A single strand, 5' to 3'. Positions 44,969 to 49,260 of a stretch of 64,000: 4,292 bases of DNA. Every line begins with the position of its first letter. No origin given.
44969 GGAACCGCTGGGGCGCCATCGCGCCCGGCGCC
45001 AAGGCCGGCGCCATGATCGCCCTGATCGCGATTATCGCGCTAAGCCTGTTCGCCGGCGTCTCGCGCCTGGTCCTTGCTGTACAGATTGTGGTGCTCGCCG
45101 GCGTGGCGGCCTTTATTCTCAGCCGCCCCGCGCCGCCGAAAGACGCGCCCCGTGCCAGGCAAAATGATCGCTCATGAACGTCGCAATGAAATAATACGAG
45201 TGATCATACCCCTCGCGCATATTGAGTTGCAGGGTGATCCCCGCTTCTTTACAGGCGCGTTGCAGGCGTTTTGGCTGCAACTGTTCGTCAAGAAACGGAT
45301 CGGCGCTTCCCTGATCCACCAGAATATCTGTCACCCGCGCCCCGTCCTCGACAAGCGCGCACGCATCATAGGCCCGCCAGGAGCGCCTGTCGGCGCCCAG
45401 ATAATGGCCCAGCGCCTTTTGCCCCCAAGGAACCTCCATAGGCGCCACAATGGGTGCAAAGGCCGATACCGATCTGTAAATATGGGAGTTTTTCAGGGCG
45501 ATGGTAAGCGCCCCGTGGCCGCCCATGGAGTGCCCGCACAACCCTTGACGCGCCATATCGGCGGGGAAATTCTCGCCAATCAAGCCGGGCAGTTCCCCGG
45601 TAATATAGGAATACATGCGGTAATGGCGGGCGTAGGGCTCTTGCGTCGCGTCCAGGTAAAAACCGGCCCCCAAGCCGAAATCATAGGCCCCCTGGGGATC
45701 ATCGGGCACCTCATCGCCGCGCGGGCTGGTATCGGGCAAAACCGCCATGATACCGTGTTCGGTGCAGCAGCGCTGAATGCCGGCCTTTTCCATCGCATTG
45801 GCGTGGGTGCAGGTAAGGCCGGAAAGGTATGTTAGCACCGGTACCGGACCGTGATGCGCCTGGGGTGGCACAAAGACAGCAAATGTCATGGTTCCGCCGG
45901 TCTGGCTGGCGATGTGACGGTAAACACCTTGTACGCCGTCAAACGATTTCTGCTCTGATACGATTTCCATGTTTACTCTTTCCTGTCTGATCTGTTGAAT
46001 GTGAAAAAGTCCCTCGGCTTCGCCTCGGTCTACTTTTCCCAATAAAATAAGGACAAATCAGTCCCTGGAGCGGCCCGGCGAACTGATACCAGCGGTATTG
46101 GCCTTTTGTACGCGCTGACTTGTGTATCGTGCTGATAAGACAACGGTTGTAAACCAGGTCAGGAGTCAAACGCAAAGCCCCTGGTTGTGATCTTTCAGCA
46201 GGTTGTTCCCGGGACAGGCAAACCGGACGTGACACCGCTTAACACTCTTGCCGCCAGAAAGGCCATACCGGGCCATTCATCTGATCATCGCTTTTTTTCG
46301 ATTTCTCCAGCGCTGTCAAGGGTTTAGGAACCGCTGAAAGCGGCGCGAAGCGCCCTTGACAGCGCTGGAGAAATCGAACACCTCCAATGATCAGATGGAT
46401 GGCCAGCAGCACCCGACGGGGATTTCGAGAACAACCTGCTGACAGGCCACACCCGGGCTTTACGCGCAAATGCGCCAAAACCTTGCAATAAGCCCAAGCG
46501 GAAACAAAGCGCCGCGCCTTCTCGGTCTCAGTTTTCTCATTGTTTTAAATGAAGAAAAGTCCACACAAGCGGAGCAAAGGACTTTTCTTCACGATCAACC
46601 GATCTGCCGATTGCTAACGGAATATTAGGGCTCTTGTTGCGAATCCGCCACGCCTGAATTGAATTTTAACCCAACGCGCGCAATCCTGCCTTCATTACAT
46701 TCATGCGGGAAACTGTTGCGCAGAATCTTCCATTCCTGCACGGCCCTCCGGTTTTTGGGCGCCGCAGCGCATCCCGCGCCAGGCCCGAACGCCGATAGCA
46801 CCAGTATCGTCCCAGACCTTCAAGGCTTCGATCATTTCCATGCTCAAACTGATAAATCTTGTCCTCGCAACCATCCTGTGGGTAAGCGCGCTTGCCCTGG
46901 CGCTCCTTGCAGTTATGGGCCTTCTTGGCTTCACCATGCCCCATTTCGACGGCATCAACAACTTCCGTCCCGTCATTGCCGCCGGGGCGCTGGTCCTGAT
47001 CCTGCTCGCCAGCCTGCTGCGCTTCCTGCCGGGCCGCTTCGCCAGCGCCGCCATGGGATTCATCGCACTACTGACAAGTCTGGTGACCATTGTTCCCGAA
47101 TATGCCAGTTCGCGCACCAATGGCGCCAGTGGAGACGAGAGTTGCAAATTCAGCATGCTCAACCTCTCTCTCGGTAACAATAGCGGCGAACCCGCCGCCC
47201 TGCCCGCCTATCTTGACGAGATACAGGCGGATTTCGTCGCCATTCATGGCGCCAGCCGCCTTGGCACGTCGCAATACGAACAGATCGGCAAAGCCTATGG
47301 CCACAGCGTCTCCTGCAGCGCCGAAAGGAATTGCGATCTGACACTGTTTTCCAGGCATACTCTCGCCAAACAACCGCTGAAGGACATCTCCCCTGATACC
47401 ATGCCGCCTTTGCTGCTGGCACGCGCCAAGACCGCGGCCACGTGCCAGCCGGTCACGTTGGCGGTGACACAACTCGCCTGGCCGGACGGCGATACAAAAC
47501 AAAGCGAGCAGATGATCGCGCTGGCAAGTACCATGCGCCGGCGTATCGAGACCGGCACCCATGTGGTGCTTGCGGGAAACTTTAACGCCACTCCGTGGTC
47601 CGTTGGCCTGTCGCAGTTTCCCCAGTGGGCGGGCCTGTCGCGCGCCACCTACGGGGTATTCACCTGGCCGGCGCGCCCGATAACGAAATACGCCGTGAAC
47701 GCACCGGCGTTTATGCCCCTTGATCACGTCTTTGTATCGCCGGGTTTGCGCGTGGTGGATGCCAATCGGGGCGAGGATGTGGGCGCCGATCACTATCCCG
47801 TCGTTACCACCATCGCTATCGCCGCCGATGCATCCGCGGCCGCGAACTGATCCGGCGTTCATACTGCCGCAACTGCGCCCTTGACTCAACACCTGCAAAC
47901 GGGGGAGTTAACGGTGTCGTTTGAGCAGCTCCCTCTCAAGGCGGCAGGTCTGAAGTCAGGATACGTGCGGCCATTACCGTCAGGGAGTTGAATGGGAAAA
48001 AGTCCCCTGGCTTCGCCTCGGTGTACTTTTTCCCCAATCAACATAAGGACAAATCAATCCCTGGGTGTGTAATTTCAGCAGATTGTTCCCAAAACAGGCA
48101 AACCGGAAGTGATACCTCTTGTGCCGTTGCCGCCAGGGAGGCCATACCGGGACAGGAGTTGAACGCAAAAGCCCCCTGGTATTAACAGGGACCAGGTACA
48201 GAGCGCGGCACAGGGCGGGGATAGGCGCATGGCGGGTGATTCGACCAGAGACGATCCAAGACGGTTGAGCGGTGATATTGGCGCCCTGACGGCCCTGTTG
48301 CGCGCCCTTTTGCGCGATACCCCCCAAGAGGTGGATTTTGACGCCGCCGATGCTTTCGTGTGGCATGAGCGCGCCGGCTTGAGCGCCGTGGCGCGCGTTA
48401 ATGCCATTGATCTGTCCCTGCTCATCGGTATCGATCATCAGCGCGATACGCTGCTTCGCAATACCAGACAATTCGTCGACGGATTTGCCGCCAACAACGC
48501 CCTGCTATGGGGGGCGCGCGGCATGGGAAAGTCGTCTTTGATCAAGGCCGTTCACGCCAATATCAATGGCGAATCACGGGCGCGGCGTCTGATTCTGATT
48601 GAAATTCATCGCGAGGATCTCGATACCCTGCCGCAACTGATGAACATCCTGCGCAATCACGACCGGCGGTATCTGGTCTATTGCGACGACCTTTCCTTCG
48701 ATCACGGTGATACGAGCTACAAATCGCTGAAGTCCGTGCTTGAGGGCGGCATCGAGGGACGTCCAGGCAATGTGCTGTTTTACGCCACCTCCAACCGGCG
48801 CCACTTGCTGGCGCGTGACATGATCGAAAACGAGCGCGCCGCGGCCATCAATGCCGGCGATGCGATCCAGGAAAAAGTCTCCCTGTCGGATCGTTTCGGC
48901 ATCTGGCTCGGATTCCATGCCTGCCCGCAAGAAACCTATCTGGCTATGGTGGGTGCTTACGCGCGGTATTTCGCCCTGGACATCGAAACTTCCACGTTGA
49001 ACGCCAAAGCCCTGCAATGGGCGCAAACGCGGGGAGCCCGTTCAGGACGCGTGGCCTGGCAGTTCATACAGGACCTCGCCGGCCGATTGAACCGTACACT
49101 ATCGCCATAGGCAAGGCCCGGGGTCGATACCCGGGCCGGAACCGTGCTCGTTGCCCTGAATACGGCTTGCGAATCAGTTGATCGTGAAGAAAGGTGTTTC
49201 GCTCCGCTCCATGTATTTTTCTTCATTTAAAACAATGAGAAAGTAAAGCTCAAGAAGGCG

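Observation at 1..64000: Intergenic space is saturated with at least six families of nested palindromic MITE-like elements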

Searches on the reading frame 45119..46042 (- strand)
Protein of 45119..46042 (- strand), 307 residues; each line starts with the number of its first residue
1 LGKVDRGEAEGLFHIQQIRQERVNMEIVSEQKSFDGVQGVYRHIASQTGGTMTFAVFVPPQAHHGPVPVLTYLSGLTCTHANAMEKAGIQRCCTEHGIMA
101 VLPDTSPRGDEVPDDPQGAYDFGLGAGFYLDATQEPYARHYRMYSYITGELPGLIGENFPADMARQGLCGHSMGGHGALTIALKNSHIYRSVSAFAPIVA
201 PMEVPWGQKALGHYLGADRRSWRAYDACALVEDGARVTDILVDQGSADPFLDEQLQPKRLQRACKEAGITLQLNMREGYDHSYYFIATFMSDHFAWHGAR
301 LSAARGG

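Call 49: search_protein_families(library=pfam, proteins=[window:45119-46042:-], max_evalue=0.00001)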
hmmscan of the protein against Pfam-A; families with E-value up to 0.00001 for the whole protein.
window:45119-46042:- (307 aa): 1 family
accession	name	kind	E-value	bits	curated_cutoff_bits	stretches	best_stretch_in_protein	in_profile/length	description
PF00756.26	Esterase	-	6.6e-55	187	22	1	47-293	3-248/251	Putative esterase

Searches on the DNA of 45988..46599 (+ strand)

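Call 71: search_dna_similar(query=window:45988-46599:+, collection=plasmids, mode=distant, max_evalue=0.001, max_rows=10)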
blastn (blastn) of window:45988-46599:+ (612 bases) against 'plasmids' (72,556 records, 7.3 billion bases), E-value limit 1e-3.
No match.

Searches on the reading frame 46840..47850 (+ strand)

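Call 49: search_protein_families(library=pfam, proteins=[window:46840-47850:+], max_evalue=0.00001)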
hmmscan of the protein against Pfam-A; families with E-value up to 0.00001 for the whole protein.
window:46840-47850:+ (336 aa): 1 family
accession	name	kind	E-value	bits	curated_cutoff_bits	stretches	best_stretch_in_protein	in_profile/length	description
PF03372.29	Exo_endo_phos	-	9.5e-15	55.4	24.5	1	119-318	20-225/225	Endonuclease/Exonuclease/phosphatase family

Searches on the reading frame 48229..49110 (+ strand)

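Call 49: search_protein_families(library=pfam, proteins=[window:48229-49110:+], max_evalue=0.00001)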
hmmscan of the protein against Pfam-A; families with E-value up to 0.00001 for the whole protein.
window:48229-49110:+ (293 aa): 1 family
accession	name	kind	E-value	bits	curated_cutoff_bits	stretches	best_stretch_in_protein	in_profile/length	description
PF05673.19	DUF815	-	1.2e-102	342.8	23.8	1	39-286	2-248/249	Protein of unknown function (DUF815)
